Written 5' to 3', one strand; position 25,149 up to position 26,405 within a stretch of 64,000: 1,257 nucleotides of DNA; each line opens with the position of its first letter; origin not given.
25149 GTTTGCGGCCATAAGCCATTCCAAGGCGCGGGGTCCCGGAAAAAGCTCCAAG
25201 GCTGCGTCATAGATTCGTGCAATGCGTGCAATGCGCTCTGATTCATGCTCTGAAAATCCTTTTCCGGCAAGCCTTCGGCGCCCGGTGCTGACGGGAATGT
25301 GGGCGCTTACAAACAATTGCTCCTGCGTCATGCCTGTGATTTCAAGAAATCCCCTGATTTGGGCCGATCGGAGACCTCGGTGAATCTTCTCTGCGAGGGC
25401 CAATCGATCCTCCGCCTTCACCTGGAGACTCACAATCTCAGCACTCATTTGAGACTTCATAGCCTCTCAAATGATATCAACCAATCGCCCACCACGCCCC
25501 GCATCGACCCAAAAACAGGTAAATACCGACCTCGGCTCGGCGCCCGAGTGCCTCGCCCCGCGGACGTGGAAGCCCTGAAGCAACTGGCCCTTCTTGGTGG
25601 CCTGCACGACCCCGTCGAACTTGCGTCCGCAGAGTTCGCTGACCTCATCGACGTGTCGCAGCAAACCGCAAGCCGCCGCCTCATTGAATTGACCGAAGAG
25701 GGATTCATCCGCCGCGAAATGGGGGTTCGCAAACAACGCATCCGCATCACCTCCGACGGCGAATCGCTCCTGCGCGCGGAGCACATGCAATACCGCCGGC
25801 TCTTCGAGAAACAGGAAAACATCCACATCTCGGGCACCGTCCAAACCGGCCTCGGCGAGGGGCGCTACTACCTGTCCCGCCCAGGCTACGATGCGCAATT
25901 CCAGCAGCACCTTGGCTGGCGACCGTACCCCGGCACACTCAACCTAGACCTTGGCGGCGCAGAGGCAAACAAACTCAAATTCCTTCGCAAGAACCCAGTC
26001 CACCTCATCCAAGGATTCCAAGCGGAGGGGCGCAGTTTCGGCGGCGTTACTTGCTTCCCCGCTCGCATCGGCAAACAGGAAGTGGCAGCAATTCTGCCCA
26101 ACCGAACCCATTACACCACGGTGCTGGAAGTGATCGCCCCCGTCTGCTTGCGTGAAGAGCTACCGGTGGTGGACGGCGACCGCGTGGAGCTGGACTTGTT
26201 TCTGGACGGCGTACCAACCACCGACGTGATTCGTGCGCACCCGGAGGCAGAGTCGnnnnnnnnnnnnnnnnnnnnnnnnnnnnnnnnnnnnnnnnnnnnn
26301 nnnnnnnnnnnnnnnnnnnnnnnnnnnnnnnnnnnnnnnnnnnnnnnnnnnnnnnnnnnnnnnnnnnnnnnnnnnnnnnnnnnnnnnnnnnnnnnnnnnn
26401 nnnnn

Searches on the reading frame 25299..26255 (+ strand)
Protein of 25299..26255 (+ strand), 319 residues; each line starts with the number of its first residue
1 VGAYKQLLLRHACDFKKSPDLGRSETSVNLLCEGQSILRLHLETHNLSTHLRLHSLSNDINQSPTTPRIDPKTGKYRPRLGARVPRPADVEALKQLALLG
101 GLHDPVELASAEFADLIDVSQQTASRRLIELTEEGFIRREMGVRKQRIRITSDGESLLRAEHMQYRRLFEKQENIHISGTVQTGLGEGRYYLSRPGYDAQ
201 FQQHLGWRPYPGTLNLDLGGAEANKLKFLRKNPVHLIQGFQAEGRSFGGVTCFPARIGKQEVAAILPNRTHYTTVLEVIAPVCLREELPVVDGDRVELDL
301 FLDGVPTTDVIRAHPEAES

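Call 65: search_protein_families(library=pfam, proteins=[window:25299-26255:+], max_evalue=0.001)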
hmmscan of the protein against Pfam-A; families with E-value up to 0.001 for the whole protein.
window:25299-26255:+ (319 aa): 4 families
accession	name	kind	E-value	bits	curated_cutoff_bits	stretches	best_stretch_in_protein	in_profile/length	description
PF01982.22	CTP-dep_RFKase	-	8.8e-37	126.2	25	1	181-299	1-120/121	Domain of unknown function DUF120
PF12840.13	HTH_20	-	1.1e-05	25.8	27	1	96-139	7-50/51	Helix-turn-helix domain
PF25213.1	HVO_A0261_N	-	3.2e-05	24.1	35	1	107-160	24-73/86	HVO_A0261 N-terminal domain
PF13545.12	HTH_Crp_2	-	0.00026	21.3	27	1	106-150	21-61/70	Crp-like helix-turn-helix domain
